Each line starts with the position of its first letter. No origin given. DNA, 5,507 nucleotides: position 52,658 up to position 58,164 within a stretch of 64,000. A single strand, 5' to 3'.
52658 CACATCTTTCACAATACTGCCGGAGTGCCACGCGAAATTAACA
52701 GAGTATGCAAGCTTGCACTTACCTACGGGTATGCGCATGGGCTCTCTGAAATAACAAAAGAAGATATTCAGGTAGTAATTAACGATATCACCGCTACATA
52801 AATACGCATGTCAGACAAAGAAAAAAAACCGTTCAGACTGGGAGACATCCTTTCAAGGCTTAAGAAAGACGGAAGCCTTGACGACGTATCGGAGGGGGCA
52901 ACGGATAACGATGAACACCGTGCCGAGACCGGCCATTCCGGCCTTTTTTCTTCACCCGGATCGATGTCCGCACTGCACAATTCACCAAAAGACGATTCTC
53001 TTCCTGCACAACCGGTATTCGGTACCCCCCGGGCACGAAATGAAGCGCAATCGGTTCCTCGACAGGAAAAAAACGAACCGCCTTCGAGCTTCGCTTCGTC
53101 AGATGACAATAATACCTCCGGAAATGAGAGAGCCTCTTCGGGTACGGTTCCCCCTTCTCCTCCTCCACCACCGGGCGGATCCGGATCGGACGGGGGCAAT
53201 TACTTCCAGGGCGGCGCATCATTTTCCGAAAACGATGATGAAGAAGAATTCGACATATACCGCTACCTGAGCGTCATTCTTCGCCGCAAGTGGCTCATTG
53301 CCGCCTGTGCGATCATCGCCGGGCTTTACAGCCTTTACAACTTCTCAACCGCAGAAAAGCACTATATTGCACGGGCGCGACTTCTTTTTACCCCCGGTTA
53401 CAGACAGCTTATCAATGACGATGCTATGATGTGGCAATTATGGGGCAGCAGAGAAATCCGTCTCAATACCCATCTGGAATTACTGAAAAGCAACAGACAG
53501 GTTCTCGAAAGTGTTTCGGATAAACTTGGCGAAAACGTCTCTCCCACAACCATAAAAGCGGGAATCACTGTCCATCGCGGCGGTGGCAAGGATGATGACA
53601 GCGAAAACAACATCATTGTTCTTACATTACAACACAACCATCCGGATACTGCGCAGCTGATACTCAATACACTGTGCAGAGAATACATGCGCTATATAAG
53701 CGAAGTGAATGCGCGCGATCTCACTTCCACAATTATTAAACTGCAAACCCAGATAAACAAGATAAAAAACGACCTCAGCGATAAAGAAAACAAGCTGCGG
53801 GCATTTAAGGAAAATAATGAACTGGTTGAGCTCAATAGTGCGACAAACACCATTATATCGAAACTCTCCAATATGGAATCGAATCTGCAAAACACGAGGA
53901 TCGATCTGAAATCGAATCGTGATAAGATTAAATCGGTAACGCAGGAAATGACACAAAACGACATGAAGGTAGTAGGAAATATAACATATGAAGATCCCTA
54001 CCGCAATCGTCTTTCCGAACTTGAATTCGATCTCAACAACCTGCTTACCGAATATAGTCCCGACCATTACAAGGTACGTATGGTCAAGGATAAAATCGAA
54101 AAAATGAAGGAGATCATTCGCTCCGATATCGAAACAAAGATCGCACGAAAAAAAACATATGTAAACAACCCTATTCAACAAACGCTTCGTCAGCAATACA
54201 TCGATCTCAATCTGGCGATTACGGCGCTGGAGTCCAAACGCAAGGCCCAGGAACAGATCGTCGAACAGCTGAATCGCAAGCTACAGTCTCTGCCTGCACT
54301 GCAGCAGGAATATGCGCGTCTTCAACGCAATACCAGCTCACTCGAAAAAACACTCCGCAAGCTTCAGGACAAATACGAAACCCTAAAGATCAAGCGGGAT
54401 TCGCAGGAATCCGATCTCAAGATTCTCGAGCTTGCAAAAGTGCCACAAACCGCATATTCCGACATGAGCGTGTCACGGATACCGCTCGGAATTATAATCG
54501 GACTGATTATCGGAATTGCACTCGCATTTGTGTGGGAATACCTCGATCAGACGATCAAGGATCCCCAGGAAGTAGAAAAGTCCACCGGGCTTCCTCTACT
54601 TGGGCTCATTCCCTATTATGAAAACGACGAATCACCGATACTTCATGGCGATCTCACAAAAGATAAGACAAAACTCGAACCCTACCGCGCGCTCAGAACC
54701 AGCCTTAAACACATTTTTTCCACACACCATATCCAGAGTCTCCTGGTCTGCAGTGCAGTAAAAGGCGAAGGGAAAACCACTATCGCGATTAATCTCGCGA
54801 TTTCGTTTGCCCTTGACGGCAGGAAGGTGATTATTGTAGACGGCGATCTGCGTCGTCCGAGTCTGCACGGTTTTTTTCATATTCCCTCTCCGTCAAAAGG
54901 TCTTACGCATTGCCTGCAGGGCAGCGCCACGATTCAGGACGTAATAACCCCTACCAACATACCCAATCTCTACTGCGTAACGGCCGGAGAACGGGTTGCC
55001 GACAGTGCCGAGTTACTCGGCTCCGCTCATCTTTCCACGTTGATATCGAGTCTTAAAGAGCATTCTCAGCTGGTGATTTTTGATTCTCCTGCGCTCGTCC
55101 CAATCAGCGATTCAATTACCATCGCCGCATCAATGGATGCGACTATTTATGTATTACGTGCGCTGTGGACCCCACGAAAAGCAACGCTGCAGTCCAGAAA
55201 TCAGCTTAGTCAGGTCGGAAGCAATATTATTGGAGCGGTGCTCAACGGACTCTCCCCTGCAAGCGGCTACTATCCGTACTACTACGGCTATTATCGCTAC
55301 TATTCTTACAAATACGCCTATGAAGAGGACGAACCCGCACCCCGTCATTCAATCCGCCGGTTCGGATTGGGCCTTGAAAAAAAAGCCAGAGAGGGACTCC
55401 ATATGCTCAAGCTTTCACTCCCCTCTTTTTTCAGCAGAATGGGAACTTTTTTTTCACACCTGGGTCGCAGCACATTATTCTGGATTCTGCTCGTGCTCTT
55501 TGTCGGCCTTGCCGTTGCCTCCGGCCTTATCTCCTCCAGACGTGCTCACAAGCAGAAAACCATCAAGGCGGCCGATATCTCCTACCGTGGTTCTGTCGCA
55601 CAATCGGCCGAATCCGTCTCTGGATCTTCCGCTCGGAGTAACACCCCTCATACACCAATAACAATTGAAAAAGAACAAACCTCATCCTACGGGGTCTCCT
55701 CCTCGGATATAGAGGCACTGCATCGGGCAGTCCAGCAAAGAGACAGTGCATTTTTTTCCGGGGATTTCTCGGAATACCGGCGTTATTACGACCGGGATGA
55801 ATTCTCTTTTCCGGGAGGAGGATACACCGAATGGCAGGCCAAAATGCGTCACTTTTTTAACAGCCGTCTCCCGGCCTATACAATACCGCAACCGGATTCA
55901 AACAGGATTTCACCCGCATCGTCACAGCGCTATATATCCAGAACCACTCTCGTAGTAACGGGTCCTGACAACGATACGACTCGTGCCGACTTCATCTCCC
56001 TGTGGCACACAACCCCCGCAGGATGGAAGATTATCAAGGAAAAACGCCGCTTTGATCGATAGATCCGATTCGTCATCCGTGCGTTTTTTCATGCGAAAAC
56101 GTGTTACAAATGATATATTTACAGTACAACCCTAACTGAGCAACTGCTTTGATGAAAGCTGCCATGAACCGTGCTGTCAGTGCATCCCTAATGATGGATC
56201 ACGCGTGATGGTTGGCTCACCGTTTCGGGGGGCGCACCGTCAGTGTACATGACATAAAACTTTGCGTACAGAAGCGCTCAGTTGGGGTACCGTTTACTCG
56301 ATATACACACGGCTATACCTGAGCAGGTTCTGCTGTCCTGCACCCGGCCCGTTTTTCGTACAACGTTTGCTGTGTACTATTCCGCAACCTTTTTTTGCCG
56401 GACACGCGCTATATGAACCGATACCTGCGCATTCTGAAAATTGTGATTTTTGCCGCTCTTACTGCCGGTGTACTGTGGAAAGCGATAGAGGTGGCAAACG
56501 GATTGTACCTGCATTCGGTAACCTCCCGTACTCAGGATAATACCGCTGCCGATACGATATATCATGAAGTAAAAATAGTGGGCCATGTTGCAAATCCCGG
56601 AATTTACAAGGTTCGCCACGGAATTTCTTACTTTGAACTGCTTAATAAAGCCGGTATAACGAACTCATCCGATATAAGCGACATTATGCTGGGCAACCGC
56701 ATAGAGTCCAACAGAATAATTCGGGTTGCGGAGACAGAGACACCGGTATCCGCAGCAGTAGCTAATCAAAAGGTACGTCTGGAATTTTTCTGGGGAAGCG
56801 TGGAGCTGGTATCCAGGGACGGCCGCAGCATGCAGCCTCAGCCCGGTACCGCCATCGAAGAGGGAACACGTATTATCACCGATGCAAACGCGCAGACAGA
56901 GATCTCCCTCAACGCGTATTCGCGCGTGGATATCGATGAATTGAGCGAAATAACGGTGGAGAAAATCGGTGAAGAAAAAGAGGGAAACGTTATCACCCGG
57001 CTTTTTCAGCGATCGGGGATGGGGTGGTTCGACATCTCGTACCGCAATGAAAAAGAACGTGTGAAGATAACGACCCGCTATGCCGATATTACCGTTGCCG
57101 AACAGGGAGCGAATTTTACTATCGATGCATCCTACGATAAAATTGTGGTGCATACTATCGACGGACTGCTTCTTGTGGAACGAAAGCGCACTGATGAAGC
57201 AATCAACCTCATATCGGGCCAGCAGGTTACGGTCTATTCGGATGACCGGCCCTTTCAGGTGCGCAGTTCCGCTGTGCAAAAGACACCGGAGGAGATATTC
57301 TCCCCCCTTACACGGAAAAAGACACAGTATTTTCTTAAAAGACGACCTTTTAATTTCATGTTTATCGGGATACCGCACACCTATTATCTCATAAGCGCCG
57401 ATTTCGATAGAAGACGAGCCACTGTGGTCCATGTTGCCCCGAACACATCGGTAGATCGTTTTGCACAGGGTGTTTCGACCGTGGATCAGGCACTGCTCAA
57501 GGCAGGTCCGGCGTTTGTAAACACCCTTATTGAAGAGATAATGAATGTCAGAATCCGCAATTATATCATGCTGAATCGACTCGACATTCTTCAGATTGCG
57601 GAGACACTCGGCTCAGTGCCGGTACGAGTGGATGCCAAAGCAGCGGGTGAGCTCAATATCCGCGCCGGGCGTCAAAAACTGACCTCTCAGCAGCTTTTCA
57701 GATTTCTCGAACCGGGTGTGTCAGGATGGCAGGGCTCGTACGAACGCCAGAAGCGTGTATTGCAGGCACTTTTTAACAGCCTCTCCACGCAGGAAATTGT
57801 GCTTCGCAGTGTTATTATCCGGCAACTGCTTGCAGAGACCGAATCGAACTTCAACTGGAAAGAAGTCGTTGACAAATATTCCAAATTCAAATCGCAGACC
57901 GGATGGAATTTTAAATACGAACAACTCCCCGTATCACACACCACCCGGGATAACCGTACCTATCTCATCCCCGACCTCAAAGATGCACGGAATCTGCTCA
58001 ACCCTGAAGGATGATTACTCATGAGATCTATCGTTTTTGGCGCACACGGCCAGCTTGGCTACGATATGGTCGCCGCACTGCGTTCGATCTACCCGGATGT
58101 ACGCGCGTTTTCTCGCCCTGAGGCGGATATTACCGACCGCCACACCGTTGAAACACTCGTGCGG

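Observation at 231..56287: Dispersed family of ~160-nt imperfect-palindrome intergenic elements, all in one orientation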

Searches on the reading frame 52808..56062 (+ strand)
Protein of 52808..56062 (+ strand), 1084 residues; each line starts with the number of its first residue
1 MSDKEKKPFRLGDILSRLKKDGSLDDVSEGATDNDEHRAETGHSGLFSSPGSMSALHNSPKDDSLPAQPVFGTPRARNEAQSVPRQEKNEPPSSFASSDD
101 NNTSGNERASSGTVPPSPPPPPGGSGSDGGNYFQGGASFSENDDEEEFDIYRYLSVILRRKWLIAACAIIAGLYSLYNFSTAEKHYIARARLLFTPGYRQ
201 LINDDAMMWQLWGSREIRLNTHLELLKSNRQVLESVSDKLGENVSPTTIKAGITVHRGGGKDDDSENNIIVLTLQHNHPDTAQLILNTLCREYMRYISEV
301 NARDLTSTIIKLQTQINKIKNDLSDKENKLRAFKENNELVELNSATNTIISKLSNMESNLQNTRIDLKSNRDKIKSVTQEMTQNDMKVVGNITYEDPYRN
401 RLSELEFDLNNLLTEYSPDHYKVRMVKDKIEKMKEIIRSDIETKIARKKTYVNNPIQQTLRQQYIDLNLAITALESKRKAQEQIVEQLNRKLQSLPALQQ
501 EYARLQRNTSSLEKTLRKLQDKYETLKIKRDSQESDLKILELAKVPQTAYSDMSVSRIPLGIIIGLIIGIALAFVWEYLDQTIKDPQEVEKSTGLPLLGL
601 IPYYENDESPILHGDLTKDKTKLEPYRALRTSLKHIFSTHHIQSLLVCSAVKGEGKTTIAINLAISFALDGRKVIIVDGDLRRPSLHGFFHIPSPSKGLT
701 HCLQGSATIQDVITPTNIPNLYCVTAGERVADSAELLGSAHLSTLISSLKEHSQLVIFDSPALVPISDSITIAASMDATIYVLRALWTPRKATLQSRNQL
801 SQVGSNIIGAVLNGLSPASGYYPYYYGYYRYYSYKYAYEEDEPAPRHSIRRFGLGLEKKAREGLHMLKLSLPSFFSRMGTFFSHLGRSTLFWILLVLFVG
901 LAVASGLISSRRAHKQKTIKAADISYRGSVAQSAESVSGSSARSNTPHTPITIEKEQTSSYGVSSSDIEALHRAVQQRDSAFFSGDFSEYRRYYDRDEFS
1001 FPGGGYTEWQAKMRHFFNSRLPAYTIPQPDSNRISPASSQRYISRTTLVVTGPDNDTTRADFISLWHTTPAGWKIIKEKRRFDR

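Call 17: search_protein_families(library=ncbifam, proteins=[window:52808-56062:+])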
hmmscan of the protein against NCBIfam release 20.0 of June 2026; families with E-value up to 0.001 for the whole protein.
window:52808-56062:+ (1084 aa): 22 families
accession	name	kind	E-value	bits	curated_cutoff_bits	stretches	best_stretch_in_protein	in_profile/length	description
NF007350.0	PRK09841.1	equivalog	2.1e-46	158.4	1248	3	610-832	500-721/726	tyrosine-protein kinase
TIGR01007.1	eps_fam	subfamily_domain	3.1e-44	150.9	108.05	1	624-827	1-202/204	polysaccharide biosynthesis tyrosine autokinase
NF008568.0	PRK11519.1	equivalog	4e-43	147.6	1068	2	469-835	339-716/720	tyrosine-protein kinase Wzc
TIGR03007.1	pepcterm_ChnLen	equivalog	6.8e-43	146.6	278.85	1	149-608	2-467/498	XrtA system polysaccharide chain length determinant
TIGR01005.1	eps_transp_fam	subfamily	1.1e-39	136.3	411.7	2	623-840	527-746/754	exopolysaccharide transport protein family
TIGR03018.1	pepcterm_TyrKin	hypoth_equivalog_domain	8.4e-38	129.8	230.65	1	621-813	10-207/207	XrtA-associated tyrosine autokinase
TIGR03029.1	EpsG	equivalog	2.7e-28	98.9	313.8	1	622-813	83-273/274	chain length determinant protein tyrosine kinase EpsG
TIGR01006.1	polys_exp_MPA1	subfamily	5.1e-17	62.1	296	2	528-603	148-223/226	CspC family polysaccharide chain length determinant protein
TIGR03017.1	EpsF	equivalog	9e-16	57.6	422.75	1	266-601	130-443/444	chain length determinant protein EpsF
TIGR01969.1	minD_arch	subfamily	7.1e-14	51.6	201.75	1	646-815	4-170/251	cell division ATPase MinD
TIGR01968.1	minD_bact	equivalog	2.6e-07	30.2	212.9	1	646-766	5-125/261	septum site-determining protein MinD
NF041546.1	ParA_partition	equivalog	8.8e-06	25.4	180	1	653-680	10-37/203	ParA family partition ATPase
TIGR02169.1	SMC_prok_A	equivalog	1e-05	23.5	729.4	1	302-541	677-924/1165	chromosome segregation protein SMC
NF041136.1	MrpORP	equivalog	1.8e-05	24.2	450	1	644-693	7-56/365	iron-sulfur cluster carrier protein MrpORP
NF045487.1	ASRP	equivalog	3.6e-05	22.6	300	1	302-541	151-396/593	archaea-specific SMC-related protein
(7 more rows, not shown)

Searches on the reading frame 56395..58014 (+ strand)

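Call 42: search_protein_families(library=pfam, proteins=[window:56395-58014:+], max_evalue=0.00001)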
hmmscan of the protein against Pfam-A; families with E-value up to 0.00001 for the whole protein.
window:56395-58014:+ (539 aa): 3 families
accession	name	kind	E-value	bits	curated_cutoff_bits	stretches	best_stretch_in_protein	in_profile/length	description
PF03816.19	LytR_cpsA_psr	-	3.7e-08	34.1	24.6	1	341-463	16-148/150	LytR_cpsA_psr family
PF10531.15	SLBB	-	1.9e-06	28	27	1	59-87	2-30/55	SLBB domain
PF04773.18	FecR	-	6e-06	27.1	24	0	159-257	2-94/97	FecR protein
